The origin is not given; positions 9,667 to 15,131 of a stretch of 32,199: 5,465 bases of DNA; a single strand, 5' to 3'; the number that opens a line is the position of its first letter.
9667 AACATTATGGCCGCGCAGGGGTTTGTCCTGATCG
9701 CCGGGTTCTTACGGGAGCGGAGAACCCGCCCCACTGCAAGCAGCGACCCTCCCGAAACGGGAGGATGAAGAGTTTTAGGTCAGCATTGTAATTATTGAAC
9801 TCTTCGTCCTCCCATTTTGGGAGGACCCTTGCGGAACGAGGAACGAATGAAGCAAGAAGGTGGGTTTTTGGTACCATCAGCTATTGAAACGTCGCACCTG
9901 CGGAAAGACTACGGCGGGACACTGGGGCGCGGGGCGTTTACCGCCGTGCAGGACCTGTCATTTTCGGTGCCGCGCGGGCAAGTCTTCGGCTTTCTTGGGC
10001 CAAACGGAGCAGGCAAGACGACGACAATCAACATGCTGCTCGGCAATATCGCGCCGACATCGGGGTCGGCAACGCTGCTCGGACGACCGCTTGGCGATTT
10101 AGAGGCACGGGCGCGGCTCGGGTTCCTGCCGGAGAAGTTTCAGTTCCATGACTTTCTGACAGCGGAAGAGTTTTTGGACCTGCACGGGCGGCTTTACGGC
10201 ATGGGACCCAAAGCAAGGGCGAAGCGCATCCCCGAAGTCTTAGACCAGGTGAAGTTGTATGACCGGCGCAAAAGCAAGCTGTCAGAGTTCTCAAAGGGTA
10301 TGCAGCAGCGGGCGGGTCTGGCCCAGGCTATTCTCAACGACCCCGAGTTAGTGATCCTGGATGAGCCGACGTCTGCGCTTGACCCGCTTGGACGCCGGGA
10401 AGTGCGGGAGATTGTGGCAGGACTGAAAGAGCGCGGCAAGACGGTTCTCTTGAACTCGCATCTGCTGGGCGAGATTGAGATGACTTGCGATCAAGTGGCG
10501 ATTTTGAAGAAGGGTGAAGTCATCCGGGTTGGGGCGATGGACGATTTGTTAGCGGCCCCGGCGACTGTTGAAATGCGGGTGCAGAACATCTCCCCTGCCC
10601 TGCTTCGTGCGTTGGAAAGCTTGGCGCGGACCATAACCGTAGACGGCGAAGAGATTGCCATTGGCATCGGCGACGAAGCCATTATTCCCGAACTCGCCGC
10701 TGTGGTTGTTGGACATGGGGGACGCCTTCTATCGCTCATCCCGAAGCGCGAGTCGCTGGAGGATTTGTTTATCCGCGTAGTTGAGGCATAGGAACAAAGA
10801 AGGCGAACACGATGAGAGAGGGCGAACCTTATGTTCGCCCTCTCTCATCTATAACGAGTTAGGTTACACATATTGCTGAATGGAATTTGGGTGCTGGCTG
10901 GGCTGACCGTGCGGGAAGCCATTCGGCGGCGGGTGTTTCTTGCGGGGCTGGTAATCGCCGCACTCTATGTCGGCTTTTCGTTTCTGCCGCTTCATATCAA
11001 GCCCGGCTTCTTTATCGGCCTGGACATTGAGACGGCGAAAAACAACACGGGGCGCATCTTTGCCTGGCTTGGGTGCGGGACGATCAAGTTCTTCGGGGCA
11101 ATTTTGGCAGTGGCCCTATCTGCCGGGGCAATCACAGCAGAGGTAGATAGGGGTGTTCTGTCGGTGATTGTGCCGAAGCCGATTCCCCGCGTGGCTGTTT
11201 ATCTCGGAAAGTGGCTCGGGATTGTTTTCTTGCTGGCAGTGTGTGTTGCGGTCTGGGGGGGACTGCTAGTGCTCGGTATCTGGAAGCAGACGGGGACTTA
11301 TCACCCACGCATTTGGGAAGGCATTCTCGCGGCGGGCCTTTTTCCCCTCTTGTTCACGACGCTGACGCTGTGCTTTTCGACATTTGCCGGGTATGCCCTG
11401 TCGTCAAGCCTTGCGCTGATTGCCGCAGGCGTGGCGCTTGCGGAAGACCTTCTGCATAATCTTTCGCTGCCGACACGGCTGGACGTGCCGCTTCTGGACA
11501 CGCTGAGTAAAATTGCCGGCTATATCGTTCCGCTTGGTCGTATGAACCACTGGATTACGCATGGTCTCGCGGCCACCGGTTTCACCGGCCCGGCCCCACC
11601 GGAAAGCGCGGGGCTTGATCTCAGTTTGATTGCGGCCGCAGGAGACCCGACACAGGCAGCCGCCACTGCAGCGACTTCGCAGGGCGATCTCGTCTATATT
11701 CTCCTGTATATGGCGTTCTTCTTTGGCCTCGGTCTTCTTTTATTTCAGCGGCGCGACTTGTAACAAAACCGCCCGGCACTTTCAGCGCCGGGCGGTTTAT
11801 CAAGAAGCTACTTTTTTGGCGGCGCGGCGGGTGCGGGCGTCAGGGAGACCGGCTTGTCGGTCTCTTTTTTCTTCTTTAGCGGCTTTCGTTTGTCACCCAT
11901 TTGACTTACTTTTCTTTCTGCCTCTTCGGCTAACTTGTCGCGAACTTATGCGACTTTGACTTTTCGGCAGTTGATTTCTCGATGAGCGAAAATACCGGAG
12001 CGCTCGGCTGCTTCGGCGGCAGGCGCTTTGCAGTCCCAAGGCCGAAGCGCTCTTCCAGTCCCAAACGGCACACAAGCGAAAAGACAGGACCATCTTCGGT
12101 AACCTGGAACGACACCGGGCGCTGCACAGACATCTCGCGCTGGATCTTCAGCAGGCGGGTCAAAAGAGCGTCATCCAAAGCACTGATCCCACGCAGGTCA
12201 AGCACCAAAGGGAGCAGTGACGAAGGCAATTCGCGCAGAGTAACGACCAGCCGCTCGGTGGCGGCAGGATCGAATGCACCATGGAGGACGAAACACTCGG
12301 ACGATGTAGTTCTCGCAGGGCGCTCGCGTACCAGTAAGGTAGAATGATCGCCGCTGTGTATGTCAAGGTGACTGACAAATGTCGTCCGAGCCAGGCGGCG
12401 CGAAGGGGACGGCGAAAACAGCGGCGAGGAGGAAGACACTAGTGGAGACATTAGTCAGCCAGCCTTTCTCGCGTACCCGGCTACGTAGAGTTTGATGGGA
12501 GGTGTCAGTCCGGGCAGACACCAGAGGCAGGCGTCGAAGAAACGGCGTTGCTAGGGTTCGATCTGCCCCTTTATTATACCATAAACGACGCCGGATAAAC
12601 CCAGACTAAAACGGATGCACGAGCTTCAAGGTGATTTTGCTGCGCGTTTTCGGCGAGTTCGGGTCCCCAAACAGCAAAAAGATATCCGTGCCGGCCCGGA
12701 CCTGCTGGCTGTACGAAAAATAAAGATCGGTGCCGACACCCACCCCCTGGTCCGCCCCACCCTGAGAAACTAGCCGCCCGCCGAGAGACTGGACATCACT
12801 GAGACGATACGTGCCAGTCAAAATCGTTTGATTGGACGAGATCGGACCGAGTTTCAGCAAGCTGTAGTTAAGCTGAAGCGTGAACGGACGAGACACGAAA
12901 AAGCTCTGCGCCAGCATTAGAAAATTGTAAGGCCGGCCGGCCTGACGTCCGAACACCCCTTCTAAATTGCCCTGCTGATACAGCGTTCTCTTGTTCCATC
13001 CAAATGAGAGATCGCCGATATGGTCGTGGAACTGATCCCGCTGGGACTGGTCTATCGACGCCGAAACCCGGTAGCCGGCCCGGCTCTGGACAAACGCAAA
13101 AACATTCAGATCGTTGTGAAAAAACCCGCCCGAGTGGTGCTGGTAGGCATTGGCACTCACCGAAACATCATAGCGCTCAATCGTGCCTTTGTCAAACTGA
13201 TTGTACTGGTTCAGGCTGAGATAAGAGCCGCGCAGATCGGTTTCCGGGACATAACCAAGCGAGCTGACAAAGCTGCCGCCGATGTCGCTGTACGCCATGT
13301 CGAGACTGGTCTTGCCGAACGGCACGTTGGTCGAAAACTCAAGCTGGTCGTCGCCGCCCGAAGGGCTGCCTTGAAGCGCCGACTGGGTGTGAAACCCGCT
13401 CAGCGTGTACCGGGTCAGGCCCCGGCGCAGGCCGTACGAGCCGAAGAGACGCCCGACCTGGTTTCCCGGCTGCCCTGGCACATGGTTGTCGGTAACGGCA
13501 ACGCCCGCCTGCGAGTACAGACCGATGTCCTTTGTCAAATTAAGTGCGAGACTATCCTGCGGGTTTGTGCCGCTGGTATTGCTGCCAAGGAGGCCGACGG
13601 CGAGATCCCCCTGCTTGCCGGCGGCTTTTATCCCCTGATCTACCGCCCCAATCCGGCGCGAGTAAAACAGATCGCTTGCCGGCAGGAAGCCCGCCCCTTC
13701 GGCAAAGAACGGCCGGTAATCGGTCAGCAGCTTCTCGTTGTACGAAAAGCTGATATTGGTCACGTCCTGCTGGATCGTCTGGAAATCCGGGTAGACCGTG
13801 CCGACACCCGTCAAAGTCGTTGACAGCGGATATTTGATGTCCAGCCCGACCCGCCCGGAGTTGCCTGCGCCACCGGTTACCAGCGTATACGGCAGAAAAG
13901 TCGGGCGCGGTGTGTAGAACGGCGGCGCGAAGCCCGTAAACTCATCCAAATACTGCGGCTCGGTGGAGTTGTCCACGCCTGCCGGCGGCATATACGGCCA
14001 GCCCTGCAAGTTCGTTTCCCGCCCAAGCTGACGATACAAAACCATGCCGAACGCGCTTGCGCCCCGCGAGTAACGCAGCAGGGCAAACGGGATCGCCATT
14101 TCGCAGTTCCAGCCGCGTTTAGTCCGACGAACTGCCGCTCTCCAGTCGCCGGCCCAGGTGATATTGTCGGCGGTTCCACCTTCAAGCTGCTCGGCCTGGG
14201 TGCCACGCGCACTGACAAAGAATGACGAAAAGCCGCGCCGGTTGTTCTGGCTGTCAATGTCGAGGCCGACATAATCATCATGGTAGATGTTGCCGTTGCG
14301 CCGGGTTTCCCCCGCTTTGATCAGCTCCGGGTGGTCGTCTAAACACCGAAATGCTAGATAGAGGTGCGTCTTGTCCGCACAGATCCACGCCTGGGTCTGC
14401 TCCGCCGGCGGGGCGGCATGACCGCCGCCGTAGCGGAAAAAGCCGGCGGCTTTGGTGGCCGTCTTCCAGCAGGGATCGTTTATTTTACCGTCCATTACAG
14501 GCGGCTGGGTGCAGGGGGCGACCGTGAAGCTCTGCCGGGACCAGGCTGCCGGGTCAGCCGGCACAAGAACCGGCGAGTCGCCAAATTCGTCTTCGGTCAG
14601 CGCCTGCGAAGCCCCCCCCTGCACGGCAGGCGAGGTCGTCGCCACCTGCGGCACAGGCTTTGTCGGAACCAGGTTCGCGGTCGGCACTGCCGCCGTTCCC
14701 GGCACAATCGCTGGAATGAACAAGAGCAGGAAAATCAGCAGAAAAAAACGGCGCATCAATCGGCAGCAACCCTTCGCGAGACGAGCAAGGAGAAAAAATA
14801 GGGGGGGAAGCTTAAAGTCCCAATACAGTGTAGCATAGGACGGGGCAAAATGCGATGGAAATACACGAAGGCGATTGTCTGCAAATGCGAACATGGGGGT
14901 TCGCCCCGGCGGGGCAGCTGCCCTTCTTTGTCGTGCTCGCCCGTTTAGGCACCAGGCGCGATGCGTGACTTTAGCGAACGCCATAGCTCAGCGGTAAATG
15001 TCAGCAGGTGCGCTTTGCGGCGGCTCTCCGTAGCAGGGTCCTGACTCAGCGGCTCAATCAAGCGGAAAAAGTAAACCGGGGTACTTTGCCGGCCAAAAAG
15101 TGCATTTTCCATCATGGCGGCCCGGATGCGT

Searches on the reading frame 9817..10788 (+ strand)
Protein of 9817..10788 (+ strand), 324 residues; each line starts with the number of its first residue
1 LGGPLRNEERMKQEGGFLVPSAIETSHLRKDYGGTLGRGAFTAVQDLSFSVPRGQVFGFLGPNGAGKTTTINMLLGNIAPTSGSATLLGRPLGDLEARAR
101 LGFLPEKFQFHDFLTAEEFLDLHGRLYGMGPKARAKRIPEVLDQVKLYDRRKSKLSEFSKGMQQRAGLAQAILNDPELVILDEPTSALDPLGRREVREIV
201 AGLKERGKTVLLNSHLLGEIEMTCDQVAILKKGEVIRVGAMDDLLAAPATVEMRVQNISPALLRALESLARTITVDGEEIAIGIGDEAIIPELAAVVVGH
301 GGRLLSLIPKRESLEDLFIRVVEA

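Call 64: search_protein_families(library=pfam, proteins=[window:9817-10788:+], max_evalue=0.001)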
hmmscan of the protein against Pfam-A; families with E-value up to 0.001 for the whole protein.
window:9817-10788:+ (324 aa): 2 families
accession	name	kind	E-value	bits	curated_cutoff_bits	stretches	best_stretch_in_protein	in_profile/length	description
PF00005.33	ABC_tran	-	2.2e-31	109.7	25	1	45-186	2-137/137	ABC transporter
PF13304.12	AAA_21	-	3.7e-10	40.8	27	1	141-217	221-300/304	AAA domain, putative AbiEii toxin, Type IV TA system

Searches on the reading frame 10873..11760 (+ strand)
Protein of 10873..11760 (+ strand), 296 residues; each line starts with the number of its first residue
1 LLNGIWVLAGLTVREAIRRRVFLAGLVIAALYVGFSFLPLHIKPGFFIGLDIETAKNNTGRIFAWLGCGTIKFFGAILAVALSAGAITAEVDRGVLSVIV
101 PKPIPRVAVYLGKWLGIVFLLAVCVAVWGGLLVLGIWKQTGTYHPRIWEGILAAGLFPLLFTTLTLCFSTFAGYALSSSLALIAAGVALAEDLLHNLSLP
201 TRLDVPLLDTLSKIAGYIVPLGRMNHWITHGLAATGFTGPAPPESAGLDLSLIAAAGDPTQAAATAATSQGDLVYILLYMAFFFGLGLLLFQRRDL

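Call 64: search_protein_families(library=pfam, proteins=[window:10873-11760:+], max_evalue=0.001)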
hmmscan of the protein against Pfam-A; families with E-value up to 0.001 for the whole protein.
window:10873-11760:+ (296 aa): 2 families
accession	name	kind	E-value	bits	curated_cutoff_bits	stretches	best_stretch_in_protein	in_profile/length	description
PF12679.13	ABC2_membrane_2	-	1e-11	45.1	27.2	1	45-296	37-283/283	ABC-2 family transporter protein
PF12698.13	ABC2_membrane_3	-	0.00032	20.3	31.6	1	55-178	152-263/347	ABC-2 family transporter protein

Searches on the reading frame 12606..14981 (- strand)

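Call 64: search_protein_families(library=pfam, proteins=[window:12606-14981:-], max_evalue=0.001)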
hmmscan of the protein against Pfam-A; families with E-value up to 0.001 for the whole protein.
window:12606-14981:- (791 aa): 2 families
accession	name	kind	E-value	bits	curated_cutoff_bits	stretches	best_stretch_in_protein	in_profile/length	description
PF19313.5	DUF5916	-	5.4e-12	45.7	22.6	1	374-450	24-100/572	Domain of unknown function (DUF5916)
PF06452.16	CBM9_1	-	0.00027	21.3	23.4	1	164-312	2-143/185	Carbohydrate family 9 binding domain-like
